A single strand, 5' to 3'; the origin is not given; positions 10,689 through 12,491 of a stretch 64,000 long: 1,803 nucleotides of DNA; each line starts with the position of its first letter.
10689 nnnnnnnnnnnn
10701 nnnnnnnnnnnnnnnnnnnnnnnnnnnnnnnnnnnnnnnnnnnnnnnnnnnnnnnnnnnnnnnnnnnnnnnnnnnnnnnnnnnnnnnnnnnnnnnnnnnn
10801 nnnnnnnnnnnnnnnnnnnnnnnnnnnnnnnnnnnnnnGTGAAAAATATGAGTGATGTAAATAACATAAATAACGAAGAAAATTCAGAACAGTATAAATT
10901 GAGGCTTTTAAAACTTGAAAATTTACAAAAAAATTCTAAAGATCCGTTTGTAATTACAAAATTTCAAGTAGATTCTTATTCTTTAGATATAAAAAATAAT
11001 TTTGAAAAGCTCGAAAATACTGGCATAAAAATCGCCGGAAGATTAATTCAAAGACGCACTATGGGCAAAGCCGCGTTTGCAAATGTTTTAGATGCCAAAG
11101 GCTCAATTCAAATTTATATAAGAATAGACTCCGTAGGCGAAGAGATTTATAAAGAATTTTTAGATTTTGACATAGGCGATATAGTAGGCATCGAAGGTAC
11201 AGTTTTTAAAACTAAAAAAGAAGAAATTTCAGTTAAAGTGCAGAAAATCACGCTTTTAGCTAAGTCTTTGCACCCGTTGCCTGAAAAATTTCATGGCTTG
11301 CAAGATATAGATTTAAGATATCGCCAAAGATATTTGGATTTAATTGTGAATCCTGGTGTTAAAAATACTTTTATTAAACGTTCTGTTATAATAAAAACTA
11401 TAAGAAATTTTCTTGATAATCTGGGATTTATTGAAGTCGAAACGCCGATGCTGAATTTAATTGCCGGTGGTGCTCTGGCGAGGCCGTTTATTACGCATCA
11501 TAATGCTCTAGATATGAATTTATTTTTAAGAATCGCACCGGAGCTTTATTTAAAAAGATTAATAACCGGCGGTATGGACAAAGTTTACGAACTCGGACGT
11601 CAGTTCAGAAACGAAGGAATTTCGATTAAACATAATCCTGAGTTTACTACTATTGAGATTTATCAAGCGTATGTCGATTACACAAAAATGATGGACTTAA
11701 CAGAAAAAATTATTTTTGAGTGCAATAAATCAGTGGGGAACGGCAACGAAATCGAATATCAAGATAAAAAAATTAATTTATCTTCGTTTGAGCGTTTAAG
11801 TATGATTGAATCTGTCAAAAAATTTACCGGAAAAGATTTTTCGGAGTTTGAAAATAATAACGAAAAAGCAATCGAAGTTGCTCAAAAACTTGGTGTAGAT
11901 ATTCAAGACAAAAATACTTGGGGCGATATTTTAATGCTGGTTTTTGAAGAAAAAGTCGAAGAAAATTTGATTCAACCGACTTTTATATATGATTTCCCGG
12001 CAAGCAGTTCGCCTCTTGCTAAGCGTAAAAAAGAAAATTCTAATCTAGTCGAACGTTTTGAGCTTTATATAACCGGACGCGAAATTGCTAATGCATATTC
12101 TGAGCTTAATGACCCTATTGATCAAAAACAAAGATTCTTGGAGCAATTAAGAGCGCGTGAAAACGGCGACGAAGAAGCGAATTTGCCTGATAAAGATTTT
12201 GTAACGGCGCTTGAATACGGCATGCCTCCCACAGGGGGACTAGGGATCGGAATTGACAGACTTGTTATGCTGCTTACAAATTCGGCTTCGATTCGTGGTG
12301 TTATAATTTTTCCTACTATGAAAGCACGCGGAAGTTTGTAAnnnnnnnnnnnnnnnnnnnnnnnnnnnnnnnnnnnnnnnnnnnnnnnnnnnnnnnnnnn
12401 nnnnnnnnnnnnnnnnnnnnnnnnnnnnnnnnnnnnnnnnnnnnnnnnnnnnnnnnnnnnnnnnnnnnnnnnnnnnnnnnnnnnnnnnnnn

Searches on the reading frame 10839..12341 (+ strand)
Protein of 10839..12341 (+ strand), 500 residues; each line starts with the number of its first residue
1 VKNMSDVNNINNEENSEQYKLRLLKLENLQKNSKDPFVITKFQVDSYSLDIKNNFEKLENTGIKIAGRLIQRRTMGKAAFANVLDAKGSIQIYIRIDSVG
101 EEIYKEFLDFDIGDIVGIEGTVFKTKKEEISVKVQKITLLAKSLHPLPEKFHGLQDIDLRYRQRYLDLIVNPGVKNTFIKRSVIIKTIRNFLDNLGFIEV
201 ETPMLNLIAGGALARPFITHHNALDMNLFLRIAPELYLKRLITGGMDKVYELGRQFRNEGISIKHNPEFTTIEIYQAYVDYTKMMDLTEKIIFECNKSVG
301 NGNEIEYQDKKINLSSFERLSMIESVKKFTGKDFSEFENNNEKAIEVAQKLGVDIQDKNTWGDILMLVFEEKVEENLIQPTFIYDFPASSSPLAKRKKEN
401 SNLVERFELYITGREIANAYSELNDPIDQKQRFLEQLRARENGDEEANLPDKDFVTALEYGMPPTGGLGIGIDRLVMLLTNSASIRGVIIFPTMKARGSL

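Call 39: find_related_loci(query=window:10839-12341:+, collection=genome_contigs, flank=6000)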
Query window:10839-12341:+ (500 aa) in genome_contigs; peptide patterns used: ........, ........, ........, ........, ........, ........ (x = any residue, [..] = any of these).
599 stretches matched a pattern (row limit reached: there are more); 578 encode a relative of the query (tblastn E <= 1e-3); the best 80 are kept; 80 distinct loci.
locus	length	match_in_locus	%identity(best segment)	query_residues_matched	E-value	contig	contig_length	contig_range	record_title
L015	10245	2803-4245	58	17-497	0e+0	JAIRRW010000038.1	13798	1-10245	MAG: Clostridiales bacterium isolate Ct408_bin14 k119_1397692, whole genome shotgun sequence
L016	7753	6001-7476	60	5-497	0e+0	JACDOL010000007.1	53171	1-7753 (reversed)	MAG: Desulfotomaculum sp. isolate GB_MAG20_002 c_000000000482, whole genome shotgun sequence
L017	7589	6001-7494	58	2-495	0e+0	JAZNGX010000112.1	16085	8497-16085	MAG: Clostridia bacterium isolate T1900044698_TS20190164.MAGScoT_cleanbin_000016 SGB_1789_k141_3046298, whole genome sho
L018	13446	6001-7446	60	16-497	0e+0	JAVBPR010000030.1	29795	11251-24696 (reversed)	MAG: Eubacteriales bacterium isolate EPI_MAG_00144 c_000008411759, whole genome shotgun sequence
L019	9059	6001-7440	58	16-495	0e+0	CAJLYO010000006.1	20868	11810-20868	MAG TPA_asm: uncultured Clostridiales bacterium isolate ERR321645-bin.72 genome assembly, contig: NODE_1876_length_20868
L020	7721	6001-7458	58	11-497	0e+0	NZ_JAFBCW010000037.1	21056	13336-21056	Desulforadius tongensis strain DSM 29799 Ga0454065_37, whole genome shotgun sequence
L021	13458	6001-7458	56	13-498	0e+0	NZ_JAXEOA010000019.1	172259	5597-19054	MAG: Agathobaculum sp. isolate SUG2834 k141_73312, whole genome shotgun sequence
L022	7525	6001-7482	57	4-495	0e+0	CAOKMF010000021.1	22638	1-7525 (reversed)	MAG TPA_asm: uncultured Clostridium sp. isolate SRR17684644_bin.38_metawrap_v1.3_MAG genome assembly, contig: NODE.3416_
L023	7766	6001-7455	57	11-497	0e+0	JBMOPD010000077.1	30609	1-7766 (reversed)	MAG: Bacillota bacterium isolate Betzabe_MAG119 MAG119_77, whole genome shotgun sequence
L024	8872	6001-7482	58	9-497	0e+0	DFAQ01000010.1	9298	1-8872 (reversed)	MAG TPA_asm: Pelotomaculum sp. UBA3102 UBA3102_contig_6311, whole genome shotgun sequence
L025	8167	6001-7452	57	13-497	0e+0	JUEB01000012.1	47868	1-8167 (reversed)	MAG: Peptococcaceae bacterium BICA1-7 BICA1a_1092846, whole genome shotgun sequence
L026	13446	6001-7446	56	16-495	0e+0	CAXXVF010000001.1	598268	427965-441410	MAG: uncultured Sporobacter sp. isolate ca5204d9-94c0-4825-86f6-93d50082d7c2 genome assembly, contig: contig_1, whole ge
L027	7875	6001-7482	56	6-497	0e+0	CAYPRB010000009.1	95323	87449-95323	MAG TPA_asm: uncultured Pelotomaculum sp. isolate SRP241341_co1_66 genome assembly, contig: NODE_290_length_95323_cov_19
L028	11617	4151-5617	57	8-495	0e+0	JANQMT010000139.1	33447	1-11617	MAG: Clostridia bacterium isolate PL25b_bin.38 k99_2954023, whole genome shotgun sequence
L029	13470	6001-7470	58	8-498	0e+0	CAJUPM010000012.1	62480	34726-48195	MAG TPA_asm: uncultured Christensenellaceae bacterium isolate MGBC163952 genome assembly, contig: MGBC163952.12, whole g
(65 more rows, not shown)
